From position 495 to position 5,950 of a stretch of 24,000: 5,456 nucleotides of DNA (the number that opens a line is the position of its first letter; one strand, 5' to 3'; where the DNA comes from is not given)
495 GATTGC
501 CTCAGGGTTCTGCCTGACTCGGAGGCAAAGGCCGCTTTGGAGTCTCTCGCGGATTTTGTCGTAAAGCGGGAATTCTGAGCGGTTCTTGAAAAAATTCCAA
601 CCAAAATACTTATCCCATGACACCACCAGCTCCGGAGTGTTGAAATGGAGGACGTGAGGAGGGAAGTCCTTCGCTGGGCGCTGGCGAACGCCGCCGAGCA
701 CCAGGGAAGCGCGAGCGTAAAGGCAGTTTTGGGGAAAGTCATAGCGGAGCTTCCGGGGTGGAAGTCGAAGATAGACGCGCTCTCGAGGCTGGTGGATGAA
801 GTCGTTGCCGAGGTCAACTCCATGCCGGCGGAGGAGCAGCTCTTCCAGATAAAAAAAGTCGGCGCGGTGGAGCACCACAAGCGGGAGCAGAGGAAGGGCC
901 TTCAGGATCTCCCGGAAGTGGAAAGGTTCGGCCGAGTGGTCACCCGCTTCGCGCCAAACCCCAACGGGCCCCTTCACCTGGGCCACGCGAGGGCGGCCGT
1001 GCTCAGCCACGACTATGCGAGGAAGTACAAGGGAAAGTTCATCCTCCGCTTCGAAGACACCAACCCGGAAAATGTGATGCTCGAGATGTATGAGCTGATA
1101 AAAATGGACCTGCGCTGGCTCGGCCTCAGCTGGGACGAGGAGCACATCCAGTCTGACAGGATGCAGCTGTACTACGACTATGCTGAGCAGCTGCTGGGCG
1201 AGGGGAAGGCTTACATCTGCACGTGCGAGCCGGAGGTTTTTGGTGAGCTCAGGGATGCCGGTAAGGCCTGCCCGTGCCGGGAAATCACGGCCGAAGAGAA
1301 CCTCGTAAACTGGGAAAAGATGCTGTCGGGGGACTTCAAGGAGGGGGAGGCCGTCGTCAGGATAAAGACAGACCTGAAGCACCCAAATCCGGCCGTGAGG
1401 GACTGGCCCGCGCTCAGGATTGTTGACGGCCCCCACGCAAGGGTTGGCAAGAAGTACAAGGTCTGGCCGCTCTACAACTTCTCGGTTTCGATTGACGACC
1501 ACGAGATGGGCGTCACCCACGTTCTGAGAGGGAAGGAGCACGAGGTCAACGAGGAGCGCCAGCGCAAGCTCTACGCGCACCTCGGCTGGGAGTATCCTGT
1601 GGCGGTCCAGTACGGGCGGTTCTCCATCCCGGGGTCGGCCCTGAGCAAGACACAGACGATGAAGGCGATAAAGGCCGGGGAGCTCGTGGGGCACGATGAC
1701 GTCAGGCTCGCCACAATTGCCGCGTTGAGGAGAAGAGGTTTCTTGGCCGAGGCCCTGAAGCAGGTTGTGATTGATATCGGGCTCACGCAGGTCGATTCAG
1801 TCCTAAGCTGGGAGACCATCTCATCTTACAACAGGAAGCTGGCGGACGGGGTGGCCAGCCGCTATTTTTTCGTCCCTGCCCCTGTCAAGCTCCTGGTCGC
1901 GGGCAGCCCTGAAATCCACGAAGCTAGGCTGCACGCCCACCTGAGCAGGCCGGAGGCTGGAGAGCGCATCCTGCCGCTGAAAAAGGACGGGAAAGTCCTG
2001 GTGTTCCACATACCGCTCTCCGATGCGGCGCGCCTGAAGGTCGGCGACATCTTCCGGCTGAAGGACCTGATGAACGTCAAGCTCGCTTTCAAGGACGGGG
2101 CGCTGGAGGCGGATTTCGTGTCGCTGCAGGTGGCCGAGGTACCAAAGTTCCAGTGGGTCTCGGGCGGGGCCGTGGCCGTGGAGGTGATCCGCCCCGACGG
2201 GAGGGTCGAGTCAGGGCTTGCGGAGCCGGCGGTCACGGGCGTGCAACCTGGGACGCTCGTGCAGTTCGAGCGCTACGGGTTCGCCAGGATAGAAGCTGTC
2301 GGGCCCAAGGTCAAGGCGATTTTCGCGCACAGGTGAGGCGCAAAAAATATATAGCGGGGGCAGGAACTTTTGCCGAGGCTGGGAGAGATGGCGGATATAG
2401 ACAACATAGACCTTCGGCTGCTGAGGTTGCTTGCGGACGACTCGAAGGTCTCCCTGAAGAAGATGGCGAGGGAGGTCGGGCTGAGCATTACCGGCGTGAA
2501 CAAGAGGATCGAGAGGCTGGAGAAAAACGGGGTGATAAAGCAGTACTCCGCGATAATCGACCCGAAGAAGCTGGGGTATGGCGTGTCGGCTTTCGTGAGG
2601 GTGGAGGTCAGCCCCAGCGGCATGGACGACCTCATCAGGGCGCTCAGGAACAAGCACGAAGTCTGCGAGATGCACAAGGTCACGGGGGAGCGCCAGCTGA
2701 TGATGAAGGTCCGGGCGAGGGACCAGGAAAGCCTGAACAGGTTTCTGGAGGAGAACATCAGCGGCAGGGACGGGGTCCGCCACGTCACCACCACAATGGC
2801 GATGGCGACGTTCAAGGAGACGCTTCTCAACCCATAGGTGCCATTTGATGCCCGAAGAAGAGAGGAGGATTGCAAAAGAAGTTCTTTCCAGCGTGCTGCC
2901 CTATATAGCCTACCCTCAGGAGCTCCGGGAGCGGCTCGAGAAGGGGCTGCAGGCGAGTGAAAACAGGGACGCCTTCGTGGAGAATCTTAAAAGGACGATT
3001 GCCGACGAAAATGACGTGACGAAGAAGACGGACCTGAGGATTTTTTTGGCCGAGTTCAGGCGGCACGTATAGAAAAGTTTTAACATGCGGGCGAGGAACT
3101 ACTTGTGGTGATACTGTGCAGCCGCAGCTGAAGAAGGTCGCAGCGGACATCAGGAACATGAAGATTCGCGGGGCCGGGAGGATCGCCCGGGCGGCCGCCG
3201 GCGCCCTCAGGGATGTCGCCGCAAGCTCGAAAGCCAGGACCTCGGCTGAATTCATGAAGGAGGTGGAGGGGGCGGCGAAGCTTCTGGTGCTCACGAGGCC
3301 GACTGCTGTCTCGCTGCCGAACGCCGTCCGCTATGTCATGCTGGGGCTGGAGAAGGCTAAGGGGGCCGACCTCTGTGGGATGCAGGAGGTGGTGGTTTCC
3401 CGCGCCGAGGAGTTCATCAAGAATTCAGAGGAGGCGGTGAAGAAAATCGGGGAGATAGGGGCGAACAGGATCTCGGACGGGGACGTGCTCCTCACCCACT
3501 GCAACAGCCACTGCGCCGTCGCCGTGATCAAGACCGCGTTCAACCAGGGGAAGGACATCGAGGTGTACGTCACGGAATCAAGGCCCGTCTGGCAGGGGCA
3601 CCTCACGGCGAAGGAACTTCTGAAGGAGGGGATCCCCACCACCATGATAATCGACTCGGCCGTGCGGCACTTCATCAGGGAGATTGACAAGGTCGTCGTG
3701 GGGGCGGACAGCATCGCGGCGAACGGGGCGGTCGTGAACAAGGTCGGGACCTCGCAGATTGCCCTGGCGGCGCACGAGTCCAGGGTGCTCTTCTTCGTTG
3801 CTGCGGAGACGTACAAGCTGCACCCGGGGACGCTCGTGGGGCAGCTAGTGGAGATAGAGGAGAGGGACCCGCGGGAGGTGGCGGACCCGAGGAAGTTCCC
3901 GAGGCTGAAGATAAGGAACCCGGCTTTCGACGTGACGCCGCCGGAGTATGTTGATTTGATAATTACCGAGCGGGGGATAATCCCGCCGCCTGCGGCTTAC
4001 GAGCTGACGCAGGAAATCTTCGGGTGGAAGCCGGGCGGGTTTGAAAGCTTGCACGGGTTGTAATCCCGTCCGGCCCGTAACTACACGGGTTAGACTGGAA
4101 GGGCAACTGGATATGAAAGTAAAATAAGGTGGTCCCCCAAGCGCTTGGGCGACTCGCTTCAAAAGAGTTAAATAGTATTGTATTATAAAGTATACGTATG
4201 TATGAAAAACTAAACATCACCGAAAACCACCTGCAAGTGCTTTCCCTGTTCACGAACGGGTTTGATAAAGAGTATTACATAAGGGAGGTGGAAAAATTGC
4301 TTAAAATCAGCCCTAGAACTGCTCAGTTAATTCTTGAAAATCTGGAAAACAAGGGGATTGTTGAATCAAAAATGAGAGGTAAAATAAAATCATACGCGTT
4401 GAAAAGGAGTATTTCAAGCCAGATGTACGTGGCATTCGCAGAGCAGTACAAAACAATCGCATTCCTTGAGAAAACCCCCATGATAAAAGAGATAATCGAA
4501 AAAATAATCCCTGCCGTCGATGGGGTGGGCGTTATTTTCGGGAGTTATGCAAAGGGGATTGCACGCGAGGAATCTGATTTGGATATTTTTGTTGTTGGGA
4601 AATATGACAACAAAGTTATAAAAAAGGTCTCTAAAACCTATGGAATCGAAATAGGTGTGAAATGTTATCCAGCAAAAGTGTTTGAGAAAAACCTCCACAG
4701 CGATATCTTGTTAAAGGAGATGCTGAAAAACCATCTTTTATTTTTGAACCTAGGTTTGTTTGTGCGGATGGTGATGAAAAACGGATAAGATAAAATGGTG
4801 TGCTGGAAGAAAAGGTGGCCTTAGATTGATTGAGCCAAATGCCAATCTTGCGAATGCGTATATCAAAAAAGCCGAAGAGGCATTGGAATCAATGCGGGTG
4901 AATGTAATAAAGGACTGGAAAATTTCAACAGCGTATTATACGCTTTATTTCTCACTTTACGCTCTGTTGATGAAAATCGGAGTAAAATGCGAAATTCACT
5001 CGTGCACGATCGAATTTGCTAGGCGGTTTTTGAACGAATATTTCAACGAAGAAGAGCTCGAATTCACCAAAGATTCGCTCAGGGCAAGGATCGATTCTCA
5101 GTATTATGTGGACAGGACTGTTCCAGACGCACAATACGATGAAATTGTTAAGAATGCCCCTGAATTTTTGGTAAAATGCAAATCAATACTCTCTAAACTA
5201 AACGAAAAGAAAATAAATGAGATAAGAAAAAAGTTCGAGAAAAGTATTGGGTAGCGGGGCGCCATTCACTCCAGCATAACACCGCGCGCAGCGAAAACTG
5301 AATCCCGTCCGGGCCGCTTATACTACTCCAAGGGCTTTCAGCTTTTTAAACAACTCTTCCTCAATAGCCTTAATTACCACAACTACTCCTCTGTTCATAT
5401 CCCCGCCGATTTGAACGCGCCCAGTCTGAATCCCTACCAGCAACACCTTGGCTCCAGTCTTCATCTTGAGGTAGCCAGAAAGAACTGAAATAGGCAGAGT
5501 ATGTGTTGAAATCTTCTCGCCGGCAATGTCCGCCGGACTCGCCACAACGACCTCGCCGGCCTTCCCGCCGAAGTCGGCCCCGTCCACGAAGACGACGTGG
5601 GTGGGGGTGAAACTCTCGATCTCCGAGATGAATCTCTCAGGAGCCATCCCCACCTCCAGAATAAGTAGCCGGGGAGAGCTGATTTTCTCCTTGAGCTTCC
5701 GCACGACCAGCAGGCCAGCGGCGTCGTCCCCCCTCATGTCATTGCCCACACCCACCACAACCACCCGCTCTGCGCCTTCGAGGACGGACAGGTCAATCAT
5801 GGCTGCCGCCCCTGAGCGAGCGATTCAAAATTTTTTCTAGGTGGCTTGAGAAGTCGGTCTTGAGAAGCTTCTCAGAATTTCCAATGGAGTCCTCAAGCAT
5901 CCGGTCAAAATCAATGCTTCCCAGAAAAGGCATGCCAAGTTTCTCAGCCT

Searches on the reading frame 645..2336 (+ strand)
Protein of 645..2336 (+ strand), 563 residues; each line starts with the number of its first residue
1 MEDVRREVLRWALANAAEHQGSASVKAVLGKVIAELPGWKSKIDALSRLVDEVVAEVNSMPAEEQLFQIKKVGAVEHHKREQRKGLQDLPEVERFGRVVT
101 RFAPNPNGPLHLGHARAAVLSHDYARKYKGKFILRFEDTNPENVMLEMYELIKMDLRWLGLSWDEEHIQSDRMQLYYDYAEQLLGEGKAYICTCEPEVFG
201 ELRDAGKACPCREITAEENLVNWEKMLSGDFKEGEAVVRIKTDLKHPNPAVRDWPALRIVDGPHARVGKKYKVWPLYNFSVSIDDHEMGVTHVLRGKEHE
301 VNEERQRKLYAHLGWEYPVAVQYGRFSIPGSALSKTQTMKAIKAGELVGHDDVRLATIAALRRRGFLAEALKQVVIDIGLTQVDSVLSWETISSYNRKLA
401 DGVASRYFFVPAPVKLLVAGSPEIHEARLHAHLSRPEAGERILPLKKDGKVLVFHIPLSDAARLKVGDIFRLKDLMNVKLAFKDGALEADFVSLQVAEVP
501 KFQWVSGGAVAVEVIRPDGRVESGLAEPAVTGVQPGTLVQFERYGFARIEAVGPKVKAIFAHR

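Call 7: search_protein_families(library=pfam, proteins=[window:645-2336:+], max_evalue=0.001)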
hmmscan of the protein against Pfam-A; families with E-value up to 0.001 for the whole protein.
window:645-2336:+ (563 aa): 3 families
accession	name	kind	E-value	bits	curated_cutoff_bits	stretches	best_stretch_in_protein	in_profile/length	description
PF00749.27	tRNA-synt_1c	-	5.3e-79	265.8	23.4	1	98-398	2-310/314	tRNA synthetases class I (E and Q), catalytic domain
PF03950.23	tRNA-synt_1c_C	-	3.8e-10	40.3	23.9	1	404-481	1-74/91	tRNA synthetases class I (E and Q), anti-codon binding domain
PF20974.2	tRNA-synt_1c_C2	-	5.9e-08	33.7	23.9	1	503-549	3-68/69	tRNA synthetases class I (E and Q), anti-codon binding domain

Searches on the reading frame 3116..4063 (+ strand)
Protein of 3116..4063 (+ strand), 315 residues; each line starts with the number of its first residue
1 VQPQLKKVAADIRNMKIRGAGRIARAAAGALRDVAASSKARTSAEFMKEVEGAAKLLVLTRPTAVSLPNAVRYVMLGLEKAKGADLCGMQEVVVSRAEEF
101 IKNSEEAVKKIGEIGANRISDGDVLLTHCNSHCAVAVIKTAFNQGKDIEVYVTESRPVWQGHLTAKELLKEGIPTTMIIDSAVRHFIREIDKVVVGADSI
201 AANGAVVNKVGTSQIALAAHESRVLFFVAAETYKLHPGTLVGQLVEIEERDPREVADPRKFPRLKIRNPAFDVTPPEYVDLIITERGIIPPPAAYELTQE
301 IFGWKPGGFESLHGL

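Call 7: search_protein_families(library=pfam, proteins=[window:3116-4063:+], max_evalue=0.001)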
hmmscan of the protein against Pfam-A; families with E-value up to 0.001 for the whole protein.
window:3116-4063:+ (315 aa): 1 family
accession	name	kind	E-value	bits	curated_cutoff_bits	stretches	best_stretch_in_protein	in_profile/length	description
PF01008.23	IF-2B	-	4.6e-95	318.5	22.4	1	16-291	1-280/280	Initiation factor 2 subunit family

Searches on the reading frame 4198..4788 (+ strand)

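Call 7: search_protein_families(library=pfam, proteins=[window:4198-4788:+], max_evalue=0.001)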
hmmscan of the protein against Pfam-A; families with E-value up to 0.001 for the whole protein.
window:4198-4788:+ (196 aa): 2 families
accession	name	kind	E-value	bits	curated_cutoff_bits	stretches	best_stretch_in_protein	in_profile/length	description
PF01909.29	NTP_transf_2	-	2.4e-07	31.5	21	1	96-155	4-72/93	Nucleotidyltransferase domain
PF18765.7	Polbeta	-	5.7e-07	30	26.9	1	112-144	17-49/93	Polymerase beta, Nucleotidyltransferase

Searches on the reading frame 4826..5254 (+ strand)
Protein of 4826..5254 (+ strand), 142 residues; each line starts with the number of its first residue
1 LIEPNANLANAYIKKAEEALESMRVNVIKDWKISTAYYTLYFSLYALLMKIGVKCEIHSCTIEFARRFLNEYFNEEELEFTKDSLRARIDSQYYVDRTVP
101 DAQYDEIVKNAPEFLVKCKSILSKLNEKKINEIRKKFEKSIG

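Call 7: search_protein_families(library=pfam, proteins=[window:4826-5254:+], max_evalue=0.001)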
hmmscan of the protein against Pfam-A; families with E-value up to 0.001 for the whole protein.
window:4826-5254:+ (142 aa): 1 family
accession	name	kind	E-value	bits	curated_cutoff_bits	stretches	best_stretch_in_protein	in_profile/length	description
PF05168.19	HEPN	-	1.1e-05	26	22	1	11-119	3-115/117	HEPN domain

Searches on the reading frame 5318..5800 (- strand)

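Call 7: search_protein_families(library=pfam, proteins=[window:5318-5800:-], max_evalue=0.001)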
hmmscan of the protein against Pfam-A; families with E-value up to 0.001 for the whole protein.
window:5318-5800:- (160 aa): 1 family
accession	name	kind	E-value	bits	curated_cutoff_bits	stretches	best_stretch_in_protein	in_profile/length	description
PF01750.23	HycI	-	2.7e-11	43.9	23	1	32-150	3-127/130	Hydrogenase maturation protease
